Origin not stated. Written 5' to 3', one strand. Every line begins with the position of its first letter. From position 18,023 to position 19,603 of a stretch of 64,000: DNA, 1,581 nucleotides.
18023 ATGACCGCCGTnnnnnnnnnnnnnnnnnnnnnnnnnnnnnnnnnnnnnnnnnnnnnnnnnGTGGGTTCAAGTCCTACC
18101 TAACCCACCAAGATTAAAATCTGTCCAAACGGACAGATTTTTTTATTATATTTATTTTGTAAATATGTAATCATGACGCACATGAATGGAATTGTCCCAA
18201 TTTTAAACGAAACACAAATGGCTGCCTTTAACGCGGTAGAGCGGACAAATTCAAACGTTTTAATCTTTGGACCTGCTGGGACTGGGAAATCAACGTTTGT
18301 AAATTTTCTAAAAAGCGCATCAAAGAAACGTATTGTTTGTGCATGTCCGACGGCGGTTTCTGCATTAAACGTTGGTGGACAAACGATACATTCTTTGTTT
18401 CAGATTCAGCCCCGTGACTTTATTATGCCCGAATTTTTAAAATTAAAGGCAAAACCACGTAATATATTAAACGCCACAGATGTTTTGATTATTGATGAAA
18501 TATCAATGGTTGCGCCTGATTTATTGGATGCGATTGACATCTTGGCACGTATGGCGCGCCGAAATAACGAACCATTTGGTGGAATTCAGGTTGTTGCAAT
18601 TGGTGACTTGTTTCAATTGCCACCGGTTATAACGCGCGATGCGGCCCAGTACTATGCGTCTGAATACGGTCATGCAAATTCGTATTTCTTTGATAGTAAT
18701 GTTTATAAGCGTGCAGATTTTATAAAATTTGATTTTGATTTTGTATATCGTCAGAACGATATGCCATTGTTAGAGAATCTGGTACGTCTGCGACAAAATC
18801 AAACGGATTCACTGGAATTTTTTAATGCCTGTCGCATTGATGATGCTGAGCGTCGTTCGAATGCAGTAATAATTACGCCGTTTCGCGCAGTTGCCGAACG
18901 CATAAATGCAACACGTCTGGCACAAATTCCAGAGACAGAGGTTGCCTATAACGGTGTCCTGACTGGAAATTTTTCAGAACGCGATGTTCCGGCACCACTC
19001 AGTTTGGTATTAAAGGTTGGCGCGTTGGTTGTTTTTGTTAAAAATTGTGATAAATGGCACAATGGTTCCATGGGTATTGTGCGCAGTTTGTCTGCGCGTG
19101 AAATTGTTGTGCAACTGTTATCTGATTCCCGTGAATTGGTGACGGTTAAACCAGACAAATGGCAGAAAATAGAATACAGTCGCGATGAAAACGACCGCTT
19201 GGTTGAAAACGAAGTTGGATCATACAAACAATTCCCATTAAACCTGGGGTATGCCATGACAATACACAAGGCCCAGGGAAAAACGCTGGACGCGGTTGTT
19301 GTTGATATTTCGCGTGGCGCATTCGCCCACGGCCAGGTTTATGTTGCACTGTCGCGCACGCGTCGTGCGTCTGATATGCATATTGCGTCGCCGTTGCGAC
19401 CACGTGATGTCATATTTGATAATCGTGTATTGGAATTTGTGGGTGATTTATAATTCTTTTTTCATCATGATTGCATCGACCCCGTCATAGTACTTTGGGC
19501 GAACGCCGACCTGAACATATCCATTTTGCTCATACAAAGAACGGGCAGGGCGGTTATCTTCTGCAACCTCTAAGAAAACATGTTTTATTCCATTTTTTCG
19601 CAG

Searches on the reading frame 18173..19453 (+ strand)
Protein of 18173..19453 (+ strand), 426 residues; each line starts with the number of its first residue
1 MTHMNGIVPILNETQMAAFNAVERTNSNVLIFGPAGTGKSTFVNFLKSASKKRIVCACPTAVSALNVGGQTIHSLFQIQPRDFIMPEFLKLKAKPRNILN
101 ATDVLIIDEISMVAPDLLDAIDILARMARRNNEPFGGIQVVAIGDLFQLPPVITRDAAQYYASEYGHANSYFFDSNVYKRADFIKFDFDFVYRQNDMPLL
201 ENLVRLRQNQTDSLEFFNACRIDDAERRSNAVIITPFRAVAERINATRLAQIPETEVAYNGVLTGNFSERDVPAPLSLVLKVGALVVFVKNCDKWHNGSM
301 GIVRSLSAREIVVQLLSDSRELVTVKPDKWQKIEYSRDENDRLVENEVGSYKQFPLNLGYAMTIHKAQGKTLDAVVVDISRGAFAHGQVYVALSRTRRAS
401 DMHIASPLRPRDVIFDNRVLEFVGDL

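Call 44: search_protein_families(library=pfam, proteins=[window:18173-19453:+], max_evalue=0.001)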
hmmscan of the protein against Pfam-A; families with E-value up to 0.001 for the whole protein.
window:18173-19453:+ (426 aa): 10 families
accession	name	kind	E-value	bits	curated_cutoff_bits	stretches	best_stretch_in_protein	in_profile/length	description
PF05970.20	PIF1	-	7.6e-24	85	25.9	1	11-156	2-159/223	PIF1-like helicase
PF13245.12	AAA_19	-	9.7e-13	48.9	25.1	1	22-152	5-132/134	AAA domain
PF13604.12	AAA_30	-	1.9e-12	47.8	27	1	11-154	2-133/191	AAA domain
PF02689.20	Herpes_Helicase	-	3.5e-08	32.4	27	1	359-411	730-784/808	Helicase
PF13538.12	UvrD_C_2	-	1.3e-06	28.6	27.4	1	359-398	2-47/52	UvrD-like helicase C-terminal domain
PF13191.12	AAA_16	-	7.6e-06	27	32.6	1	17-61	14-63/167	AAA ATPase domain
PF13401.12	AAA_22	-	1.6e-05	25.6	27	1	25-144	4-122/130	AAA domain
PF01443.25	Viral_helicase1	-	7.4e-05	23.1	21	0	357-398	178-222/228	Viral superfamily 1 RNA helicase core domain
PF13479.12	AAA_24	-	0.00032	21.1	27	1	26-122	2-85/195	AAA domain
PF13086.12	AAA_11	-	0.0009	19.5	27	0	11-49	2-40/257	AAA domain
